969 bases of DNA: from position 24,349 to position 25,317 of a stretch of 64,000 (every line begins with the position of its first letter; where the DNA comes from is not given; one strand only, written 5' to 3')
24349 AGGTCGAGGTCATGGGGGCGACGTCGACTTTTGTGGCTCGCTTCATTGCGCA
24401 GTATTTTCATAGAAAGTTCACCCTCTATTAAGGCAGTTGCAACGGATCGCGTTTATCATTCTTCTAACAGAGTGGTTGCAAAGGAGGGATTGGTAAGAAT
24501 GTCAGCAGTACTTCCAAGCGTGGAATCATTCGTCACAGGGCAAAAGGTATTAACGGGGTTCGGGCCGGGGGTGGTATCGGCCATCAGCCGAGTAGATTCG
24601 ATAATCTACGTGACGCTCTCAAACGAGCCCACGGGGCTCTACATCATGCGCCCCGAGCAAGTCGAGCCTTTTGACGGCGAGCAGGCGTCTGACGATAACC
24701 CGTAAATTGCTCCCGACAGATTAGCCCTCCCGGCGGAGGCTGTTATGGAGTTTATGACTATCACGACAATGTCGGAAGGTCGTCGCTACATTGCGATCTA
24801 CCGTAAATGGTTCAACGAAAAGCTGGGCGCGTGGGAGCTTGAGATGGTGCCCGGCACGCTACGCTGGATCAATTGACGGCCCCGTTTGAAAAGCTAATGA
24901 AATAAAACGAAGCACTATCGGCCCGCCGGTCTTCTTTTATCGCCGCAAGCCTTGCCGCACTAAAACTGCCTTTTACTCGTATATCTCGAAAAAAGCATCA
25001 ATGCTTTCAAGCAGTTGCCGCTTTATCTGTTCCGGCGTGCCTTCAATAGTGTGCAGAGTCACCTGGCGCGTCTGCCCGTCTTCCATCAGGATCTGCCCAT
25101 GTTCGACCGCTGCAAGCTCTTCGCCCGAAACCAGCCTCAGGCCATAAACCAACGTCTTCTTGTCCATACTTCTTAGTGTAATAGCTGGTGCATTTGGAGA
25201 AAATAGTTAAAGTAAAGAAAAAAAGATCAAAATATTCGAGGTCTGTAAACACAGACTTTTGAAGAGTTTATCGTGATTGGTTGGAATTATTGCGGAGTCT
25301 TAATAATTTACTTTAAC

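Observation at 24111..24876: Perfect sigma54 promoter driving only a long leader and two small ORFs (68 and 43 aa)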

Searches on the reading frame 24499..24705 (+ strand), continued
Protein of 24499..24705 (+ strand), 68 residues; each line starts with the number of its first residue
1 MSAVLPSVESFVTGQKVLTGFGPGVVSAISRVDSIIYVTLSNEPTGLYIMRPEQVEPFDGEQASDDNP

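Call 79: find_encoding_contigs(protein=P0029, flank=8000, max_places=2)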
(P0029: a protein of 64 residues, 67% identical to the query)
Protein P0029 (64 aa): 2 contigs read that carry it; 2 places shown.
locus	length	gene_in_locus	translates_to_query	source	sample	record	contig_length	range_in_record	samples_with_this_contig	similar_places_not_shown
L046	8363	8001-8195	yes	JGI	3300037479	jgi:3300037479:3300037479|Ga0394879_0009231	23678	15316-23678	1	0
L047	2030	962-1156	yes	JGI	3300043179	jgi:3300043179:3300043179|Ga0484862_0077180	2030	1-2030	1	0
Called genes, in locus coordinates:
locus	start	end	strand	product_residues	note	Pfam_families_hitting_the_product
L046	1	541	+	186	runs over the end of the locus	PF05685:Uma2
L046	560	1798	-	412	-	PF00994:MoCF_biosynth, PF18146:CinA_KH, PF02464:CinA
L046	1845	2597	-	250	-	PF01467:CTP_transf_like (weak)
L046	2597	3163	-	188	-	PF04608:PgpA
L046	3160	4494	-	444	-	PF00919:UPF0004, PF04055:Radical_SAM, PF18693:TRAM_2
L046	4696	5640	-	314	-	PF00092:VWA, PF13519:VWA_2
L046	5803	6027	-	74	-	-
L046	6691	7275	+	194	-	PF00196:GerE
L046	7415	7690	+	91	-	PF05402:PqqD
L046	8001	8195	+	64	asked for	-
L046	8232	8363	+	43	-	?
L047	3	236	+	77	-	?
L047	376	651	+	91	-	PF05402:PqqD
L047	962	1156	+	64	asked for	-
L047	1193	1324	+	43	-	-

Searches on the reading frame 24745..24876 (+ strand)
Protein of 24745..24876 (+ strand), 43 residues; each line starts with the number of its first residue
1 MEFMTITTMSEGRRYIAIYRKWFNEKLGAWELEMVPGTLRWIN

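Call 9: search_protein_families(library=pfam, proteins=[window:24745-24876:+], max_evalue=1)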
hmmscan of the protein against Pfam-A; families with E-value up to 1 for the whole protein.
window:24745-24876:+ (43 aa): 1 family
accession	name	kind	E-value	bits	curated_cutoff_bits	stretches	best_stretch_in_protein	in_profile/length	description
PF01982.22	CTP-dep_RFKase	-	0.15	12.4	25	1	8-39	4-34/121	Domain of unknown function DUF120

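Call 10: search_protein_families(library=ncbifam, proteins=[window:24745-24876:+], max_evalue=1)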
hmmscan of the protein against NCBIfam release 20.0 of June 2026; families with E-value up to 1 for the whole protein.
window:24745-24876:+ (43 aa): 1 family
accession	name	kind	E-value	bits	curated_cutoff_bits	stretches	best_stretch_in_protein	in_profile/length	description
NF010762.0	PRK14165.1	equivalog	0.12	11.7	279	1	6-39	98-130/224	winged helix-turn-helix domain-containing protein/riboflavin kinase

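Call 36: find_homologous_proteins(query=window:24745-24876:+, max_evalue=0.01)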
Query window:24745-24876:+ (43 aa): 78 proteins with E <= 0.01 among 78 candidates.
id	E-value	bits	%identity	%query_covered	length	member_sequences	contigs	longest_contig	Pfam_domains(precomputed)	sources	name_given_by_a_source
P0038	2.5e-21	90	95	100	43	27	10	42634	-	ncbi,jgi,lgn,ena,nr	ncbi:MAG TPA: hypothetical protein VFO63_03080 [Blastocatellia bacterium]|jgi:hypothetical protein|n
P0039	1.4e-19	85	91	100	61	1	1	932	-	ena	-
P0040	2.7e-19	84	88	100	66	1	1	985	-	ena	-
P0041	3.9e-19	84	84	100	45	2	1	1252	-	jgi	-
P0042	5.4e-19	83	88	100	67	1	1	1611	-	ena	-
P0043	5.9e-19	83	90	98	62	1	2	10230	-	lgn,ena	-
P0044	8.5e-19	82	81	100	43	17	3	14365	-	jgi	jgi:hypothetical protein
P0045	1.2e-18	82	86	100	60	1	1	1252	-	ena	-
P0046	4.2e-18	80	84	100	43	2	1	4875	-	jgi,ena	jgi:hypothetical protein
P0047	4.4e-18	80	81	100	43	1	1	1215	-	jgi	jgi:hypothetical protein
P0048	4.8e-18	80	81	100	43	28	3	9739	-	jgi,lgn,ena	jgi:hypothetical protein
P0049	6.4e-18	80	86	100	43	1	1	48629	-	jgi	jgi:CTP-dependent riboflavin kinase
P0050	9.3e-18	79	79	100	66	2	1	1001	-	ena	-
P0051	1.1e-17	79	79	100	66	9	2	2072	-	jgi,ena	jgi:hypothetical protein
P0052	1.1e-17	79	79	100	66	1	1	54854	-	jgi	jgi:hypothetical protein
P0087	5.9e-16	74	77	100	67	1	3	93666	-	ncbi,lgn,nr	ncbi:MAG: hypothetical protein HY231_17370 [Acidobacteria bacterium]|nr:hypothetical protein [Acidob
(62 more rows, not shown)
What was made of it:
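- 24745..24876 (+): orf43: a 43-aa protein modelled as a four-strand antiparallel beta sheet, rich in Arg, Tyr and Trp. 78 homologue clusters, all at least 72% identical (call 36).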

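Call 45: search_solved_structures(query=A3, max_evalue=10, show_alignments=2)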
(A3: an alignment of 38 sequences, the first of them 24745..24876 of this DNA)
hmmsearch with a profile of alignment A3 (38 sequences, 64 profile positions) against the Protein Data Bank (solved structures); distinct sequences matched with E-value up to 10: 1.
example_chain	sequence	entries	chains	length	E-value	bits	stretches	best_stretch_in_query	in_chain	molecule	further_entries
6upb_A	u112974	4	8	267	1.1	11.8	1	41-61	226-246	Trehalose-phosphate phosphatase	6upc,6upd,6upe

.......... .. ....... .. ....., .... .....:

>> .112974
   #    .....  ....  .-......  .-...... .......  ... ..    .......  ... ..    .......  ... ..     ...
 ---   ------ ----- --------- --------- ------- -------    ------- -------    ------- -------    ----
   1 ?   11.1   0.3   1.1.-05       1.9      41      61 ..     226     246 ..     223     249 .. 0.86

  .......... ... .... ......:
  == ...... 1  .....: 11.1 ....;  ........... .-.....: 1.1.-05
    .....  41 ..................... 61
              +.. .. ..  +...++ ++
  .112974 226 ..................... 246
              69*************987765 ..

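Call 47: predict_structure(alignment_id=A3)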
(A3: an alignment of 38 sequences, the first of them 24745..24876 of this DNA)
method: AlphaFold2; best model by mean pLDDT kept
length: 43 residues; sequences in the alignment: 38
mean_pLDDT: 96.5   pTM: 0.68
mean pLDDT of the five models: 96.5, 95.9, 95.5, 95.2, 92.2
residues with pLDDT >= 90: 40; 70-90: 3; 50-70: 0; < 50: 0
segments of 3 or more residues with pLDDT < 50: none
pLDDT, mean of each block of 10 residues (from residue 1): 96 97 97 98 89
secondary structure, 60 per line:
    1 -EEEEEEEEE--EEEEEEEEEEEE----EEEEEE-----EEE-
elements in order: E2-10 E13-24 E29-34 E40-42
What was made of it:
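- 24745..24876 (+): The AlphaFold2 model has pLDDT 96.5 (call 47).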

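Call 50: fold_search(model_id=the predicted structure, library=pdb)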
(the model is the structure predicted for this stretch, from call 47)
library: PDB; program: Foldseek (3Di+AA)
matches with E <= 10: 416; with E <= 0.001: 0
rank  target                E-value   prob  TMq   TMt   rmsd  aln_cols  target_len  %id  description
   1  4tx4_B                7.0e-01  0.75  0.52  0.33   3.3        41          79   15  Crystal Structure of a Single-Domain Cysteine Protease Inhibitor from Cowpea (Vigna unguiculata) (released 2015-10-14)
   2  5mu3_A                7.0e-01  0.63  0.52  0.16   6.9        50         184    8  Crystal structure of Ctf19-Mcm21 kinetochore assembly bound with Ctf19-Mcm21 binding motif of central kinetochore subu (released 2017-11-01)
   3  6m9y_A                7.9e-01  0.75  0.54  0.44   3.4        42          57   19  X-ray Structure of Branchiostoma floridae fluorescent protein lanFP6A (released 2019-03-13)
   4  4tx4_A                7.9e-01  0.69  0.52  0.32   3.7        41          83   15  Crystal Structure of a Single-Domain Cysteine Protease Inhibitor from Cowpea (Vigna unguiculata) (released 2015-10-14)
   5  3vyx_A                9.0e-01  0.54  0.37  0.21   4.6        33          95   12  Structural insights into RISC assembly facilitated by dsRNA binding domains of human RNA helicase (DHX9) (released 2013-02-13)
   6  7yfz_h                9.6e-01  0.35  0.38  0.22   3.7        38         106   16  Cyanophage Pam3 baseplate proteins (released 2023-01-18)
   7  1pcf_A                1.3e+00  0.25  0.40  0.31   3.7        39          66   18  HUMAN TRANSCRIPTIONAL COACTIVATOR PC4 C-TERMINAL DOMAIN (released 1998-03-18)
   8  7tdz_A                1.4e+00  0.92  0.71  0.03   1.6        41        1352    7  Cryo-EM model of protomer of the cytoplasmic ring of the nuclear pore complex from Xenopus laevis (released 2022-06-22)
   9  6vlp                  1.4e+00  0.54  0.52  0.33   3.4        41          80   15  Hop phytocystatin in space group C2221 (released 2020-10-14)
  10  2a52_C                1.4e+00  0.44  0.48  0.37   4.1        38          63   21  fluorescent protein asFP595, S158V, on-state (released 2005-08-16)
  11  5mu3_D                1.4e+00  0.38  0.49  0.15   6.9        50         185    8  Crystal structure of Ctf19-Mcm21 kinetochore assembly bound with Ctf19-Mcm21 binding motif of central kinetochore subu (released 2017-11-01)
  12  8d05                  1.5e+00  0.47  0.48  0.39   2.7        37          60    8  Hallucinated C2 protein assembly HALC2_065 (released 2022-09-28)
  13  6ycs_C                1.5e+00  0.23  0.38  0.29   4.0        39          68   18  Human Transcription Cofactor PC4 DNA-binding domain in complex with full phosphorothioate 5-10-5 2'-O-methyl DNA gapme (released 2020-04-29)
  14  4usg_A                1.5e+00  0.20  0.36  0.28   3.9        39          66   15  Crystal structure of PC4 W89Y mutant complex with DNA (released 2015-03-18)
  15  1xmz_A                1.6e+00  0.69  0.56  0.44   2.6        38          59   16  Crystal structure of the dark state of kindling fluorescent protein kfp from anemonia sulcata (released 2005-04-19)
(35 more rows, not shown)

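Call 80: find_encoding_contigs(protein=P0087, flank=8000, max_places=2)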
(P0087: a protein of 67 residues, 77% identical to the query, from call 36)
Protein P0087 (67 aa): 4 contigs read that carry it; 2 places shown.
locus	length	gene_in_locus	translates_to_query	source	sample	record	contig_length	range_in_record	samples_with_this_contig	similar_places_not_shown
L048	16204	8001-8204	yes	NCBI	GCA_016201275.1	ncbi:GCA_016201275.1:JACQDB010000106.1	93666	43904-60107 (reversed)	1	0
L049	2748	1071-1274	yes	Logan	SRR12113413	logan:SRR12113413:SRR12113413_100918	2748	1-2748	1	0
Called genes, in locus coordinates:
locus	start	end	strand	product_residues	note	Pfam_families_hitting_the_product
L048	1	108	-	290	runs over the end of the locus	PF02563:Poly_export, PF10531:SLBB, PF22461:SLBB_2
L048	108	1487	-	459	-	PF13727:CoA_binding_3, PF02397:Bac_transf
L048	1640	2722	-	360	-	PF10609:ParA (weak), PF01656:CbiA (weak), PF06564:CBP_BcsQ, PF13614:AAA_31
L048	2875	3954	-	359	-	PF13191:AAA_16 (weak), PF09848:SLFN-g3_helicase (weak), PF13401:AAA_22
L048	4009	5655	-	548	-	PF02706:Wzz, PF13807:GNVR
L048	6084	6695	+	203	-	PF00196:GerE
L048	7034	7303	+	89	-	PF05402:PqqD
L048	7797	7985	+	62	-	-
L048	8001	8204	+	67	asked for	-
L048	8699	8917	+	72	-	-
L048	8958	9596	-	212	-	PF01794:Ferric_reduct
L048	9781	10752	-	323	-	PF00174:Oxidored_molyb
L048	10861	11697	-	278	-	PF06764:DUF1223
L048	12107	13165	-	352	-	-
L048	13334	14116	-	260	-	PF00378:ECH_1, PF16113:ECH_2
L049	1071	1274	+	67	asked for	-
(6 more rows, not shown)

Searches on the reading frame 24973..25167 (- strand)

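Call 9: search_protein_families(library=pfam, proteins=[window:24973-25167:-], max_evalue=1)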
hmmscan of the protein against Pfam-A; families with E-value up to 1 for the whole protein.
window:24973-25167:- (64 aa): 0 families

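Call 10: search_protein_families(library=ncbifam, proteins=[window:24973-25167:-], max_evalue=1)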
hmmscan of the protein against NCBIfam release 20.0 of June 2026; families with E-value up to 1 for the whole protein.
window:24973-25167:- (64 aa): 1 family
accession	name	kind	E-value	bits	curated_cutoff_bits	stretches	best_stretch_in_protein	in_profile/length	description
NF052484.1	sider_BP_EitA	equivalog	0.04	13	640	1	17-52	288-322/328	siderophore ABC transporter substrate-binding protein EitA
